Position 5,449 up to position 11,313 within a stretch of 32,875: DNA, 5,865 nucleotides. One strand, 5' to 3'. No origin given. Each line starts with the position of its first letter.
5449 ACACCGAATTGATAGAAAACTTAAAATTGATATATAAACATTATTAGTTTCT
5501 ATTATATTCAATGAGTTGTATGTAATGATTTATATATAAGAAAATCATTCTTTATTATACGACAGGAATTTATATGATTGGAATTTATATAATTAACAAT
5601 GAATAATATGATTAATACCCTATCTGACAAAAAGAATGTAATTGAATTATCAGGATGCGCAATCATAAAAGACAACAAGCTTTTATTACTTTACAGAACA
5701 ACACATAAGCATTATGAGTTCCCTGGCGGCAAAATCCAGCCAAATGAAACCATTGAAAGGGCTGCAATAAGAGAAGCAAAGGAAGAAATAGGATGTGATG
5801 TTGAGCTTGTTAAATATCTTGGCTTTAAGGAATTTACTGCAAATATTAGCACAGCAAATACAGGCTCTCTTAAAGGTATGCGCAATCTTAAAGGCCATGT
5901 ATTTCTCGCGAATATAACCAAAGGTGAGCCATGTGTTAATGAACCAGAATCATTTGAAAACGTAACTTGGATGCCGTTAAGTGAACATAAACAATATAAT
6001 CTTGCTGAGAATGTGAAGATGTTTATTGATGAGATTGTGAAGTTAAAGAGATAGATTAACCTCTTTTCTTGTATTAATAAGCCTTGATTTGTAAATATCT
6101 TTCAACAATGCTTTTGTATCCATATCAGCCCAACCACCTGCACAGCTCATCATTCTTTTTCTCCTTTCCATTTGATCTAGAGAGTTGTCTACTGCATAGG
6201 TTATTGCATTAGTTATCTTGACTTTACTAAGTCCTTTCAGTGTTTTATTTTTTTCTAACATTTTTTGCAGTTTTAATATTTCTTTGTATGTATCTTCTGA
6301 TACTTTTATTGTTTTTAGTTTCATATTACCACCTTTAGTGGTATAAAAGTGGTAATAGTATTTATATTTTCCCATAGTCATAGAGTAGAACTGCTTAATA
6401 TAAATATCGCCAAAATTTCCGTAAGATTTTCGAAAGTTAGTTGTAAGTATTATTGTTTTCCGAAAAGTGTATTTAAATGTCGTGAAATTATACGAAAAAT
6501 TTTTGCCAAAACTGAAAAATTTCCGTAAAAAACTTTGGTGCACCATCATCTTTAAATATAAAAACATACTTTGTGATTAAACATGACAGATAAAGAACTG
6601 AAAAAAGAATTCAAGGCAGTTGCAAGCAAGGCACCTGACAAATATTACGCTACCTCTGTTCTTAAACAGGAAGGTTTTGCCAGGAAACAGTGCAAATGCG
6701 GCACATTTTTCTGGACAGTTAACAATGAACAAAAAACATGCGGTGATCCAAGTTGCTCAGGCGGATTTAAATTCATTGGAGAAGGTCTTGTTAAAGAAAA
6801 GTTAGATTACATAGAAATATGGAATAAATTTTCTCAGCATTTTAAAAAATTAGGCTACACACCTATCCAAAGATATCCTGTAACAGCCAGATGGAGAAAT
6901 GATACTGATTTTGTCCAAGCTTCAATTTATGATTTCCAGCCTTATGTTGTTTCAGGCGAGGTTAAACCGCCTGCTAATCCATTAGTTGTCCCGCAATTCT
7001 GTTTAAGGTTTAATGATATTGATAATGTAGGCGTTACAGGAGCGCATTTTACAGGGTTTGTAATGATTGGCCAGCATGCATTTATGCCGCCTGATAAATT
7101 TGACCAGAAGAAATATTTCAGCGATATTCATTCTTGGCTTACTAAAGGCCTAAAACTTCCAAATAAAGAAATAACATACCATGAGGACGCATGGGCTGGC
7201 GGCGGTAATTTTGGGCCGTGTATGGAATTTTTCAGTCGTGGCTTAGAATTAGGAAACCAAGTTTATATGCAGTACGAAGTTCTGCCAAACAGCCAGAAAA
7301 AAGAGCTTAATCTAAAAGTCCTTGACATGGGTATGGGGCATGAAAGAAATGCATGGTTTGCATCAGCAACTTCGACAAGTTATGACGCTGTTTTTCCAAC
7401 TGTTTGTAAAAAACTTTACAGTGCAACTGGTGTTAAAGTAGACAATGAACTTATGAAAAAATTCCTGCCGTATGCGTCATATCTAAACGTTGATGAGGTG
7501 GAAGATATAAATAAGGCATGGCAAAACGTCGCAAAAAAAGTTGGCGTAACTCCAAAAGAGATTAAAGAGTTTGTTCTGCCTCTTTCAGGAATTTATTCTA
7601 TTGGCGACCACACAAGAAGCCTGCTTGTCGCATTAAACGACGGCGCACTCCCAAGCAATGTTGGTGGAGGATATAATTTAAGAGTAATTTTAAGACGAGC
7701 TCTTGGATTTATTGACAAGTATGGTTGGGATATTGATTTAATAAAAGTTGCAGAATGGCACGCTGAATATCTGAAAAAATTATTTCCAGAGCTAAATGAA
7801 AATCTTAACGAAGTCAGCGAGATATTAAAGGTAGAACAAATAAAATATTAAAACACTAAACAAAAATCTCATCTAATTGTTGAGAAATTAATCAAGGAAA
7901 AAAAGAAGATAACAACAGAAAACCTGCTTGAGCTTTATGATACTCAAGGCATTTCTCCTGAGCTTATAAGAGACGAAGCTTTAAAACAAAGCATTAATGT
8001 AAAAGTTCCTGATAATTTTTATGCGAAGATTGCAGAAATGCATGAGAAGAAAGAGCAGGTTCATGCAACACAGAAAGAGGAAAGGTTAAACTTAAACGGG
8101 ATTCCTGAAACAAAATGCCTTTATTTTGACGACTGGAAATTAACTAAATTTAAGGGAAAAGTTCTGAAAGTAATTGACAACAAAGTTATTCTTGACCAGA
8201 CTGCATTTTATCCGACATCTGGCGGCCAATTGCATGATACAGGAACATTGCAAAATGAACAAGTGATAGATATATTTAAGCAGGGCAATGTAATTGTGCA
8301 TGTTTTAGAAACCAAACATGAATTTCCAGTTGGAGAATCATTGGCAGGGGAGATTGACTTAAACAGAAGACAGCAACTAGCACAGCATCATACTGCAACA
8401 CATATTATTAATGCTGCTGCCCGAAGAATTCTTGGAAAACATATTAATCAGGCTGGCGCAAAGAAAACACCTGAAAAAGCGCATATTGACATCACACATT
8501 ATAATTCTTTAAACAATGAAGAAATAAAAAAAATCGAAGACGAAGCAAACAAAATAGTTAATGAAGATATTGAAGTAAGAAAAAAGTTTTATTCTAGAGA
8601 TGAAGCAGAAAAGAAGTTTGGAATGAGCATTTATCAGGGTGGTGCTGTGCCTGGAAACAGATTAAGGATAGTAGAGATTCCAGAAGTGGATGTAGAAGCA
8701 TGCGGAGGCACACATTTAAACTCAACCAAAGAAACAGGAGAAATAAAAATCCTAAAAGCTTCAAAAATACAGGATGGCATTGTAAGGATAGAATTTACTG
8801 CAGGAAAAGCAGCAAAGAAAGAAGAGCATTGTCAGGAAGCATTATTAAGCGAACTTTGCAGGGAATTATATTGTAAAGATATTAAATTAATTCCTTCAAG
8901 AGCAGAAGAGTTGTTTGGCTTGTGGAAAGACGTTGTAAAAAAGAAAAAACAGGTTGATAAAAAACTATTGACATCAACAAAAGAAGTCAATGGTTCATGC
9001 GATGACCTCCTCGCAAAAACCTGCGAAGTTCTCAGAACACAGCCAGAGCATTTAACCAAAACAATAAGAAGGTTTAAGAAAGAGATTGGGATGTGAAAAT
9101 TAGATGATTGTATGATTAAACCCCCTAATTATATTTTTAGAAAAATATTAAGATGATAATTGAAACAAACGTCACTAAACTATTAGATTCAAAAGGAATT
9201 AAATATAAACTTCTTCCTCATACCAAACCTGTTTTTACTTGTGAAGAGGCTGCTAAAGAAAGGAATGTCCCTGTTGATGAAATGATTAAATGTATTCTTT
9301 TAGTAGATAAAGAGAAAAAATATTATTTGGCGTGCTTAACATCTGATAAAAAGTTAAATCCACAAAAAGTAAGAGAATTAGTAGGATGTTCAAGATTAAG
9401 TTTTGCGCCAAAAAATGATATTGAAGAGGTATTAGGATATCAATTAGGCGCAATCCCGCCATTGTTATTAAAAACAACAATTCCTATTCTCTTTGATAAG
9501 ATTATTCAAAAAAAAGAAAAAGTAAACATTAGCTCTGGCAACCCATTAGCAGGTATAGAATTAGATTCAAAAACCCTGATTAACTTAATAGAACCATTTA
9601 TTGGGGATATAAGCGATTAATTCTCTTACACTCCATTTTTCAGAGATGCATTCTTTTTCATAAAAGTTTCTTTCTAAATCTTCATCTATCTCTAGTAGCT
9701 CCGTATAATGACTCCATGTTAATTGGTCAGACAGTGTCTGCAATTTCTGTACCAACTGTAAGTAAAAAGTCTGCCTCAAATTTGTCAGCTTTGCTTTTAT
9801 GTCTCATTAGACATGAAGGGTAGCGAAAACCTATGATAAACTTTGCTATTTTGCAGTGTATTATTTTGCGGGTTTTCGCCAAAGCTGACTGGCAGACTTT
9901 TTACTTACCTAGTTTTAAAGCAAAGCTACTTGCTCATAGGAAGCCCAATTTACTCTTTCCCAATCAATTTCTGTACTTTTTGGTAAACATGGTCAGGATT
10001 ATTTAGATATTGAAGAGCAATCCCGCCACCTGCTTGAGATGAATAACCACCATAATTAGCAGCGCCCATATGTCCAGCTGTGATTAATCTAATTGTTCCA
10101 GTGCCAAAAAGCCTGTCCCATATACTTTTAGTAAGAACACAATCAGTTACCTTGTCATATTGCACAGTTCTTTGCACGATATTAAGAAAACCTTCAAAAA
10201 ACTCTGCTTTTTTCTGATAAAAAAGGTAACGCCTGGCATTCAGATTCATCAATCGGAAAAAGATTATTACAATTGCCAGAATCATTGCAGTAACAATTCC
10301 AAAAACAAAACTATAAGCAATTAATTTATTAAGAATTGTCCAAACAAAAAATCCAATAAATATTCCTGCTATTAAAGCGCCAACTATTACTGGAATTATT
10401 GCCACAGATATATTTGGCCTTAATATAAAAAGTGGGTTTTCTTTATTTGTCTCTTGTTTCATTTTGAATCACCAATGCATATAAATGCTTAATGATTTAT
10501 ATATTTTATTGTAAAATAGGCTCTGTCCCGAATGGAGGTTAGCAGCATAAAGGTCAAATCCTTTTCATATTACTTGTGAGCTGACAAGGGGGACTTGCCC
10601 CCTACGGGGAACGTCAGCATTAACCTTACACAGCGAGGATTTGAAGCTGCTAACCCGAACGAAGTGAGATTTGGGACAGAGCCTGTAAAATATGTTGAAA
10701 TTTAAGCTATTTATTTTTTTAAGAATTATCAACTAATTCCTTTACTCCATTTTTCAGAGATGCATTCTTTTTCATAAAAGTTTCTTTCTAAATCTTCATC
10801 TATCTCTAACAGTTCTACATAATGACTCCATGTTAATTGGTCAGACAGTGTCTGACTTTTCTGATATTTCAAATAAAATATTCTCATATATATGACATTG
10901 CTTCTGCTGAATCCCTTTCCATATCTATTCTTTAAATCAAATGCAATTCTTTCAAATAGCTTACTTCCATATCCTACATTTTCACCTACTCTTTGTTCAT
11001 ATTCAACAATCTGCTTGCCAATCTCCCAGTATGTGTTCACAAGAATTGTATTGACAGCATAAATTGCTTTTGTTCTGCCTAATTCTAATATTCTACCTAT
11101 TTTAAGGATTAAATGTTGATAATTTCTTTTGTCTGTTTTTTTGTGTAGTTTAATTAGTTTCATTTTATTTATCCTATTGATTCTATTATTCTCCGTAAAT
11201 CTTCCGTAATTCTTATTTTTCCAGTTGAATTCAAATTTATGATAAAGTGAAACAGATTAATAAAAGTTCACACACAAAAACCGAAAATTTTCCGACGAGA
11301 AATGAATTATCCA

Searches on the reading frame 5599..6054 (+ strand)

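Call 13: search_protein_families(library=pfam, proteins=[window:5599-6054:+], max_evalue=0.001)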
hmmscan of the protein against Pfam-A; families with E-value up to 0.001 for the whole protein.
window:5599-6054:+ (151 aa): 2 families
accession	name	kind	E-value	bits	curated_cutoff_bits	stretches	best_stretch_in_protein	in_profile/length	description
PF00293.34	NUDIX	-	9.3e-19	68.2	21.1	1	21-138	8-126/134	NUDIX domain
PF14815.12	NUDIX_4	-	1.1e-05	25.6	35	1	22-144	5-112/113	NUDIX domain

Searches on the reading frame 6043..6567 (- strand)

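Call 13: search_protein_families(library=pfam, proteins=[window:6043-6567:-], max_evalue=0.001)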
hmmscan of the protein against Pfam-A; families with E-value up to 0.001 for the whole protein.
window:6043-6567:- (174 aa): 0 families

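Call 16: search_protein_families(library=phrogs, proteins=[window:6043-6567:-], max_evalue=0.1)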
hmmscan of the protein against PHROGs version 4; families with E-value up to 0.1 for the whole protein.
window:6043-6567:- (174 aa): 1 family
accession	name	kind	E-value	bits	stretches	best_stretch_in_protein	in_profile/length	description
phrog_28872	-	unknown function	0.049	13.9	1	34-111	70-143/223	-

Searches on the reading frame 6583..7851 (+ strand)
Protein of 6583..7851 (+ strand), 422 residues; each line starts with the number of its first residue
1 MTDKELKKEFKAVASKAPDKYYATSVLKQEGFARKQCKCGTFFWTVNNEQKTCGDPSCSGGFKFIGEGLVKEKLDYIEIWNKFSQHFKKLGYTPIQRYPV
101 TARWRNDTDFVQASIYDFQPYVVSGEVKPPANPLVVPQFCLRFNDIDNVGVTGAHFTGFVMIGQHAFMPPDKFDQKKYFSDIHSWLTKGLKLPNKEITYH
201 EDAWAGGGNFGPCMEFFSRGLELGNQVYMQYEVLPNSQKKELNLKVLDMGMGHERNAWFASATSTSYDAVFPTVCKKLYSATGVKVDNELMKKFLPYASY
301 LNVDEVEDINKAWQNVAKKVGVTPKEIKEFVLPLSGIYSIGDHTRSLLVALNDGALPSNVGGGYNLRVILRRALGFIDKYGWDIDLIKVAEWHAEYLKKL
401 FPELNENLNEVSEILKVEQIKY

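Call 13: search_protein_families(library=pfam, proteins=[window:6583-7851:+], max_evalue=0.001)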
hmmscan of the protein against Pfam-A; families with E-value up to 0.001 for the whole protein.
window:6583-7851:+ (422 aa): 1 family
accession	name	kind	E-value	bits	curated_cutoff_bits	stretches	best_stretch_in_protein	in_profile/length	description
PF01411.24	tRNA-synt_2c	-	5.7e-56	190.6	30.3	1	78-422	1-358/552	tRNA synthetases class II (A)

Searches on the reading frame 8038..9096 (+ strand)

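Call 13: search_protein_families(library=pfam, proteins=[window:8038-9096:+], max_evalue=0.001)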
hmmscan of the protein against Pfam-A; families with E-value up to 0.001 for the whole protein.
window:8038-9096:+ (352 aa): 2 families
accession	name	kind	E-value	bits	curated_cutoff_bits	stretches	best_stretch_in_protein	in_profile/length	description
PF07973.19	tRNA_SAD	-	1.2e-14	54.5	24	1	209-252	1-44/44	Threonyl and Alanyl tRNA synthetase second additional domain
PF01411.24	tRNA-synt_2c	-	7.5e-13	48.3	30.3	1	33-109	470-551/552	tRNA synthetases class II (A)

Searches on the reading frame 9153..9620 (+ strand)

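Call 13: search_protein_families(library=pfam, proteins=[window:9153-9620:+], max_evalue=0.001)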
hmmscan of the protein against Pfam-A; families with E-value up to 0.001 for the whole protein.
window:9153-9620:+ (155 aa): 1 family
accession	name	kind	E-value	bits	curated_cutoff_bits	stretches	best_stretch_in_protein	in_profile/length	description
PF04073.20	tRNA_edit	-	1.1e-27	97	25.5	1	24-143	1-121/123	Aminoacyl-tRNA editing domain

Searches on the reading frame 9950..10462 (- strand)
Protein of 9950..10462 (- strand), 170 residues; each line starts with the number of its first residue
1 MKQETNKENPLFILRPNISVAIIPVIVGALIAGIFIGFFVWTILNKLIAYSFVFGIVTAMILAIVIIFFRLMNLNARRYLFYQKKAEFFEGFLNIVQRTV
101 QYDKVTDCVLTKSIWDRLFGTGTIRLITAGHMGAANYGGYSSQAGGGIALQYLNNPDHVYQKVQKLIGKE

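Call 13: search_protein_families(library=pfam, proteins=[window:9950-10462:-], max_evalue=0.001)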
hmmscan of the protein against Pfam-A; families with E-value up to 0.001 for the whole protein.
window:9950-10462:- (170 aa): 1 family
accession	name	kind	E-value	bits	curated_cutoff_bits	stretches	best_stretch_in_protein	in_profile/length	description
PF03703.20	bPH_2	-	3.3e-08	34.1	22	1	90-133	17-60/78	Bacterial PH domain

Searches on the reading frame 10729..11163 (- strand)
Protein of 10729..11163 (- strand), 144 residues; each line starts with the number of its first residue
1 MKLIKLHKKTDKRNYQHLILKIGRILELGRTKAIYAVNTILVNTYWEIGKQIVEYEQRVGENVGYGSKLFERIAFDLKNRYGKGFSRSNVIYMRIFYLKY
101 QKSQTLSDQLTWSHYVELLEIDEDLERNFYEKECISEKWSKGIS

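Call 13: search_protein_families(library=pfam, proteins=[window:10729-11163:-], max_evalue=0.001)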
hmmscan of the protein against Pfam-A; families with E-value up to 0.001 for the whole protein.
window:10729-11163:- (144 aa): 1 family
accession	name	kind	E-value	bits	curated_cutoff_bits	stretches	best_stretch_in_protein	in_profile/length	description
PF17761.7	DUF1016_N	-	2.9e-39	134.7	32.8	1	22-141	2-123/137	DUF1016 N-terminal domain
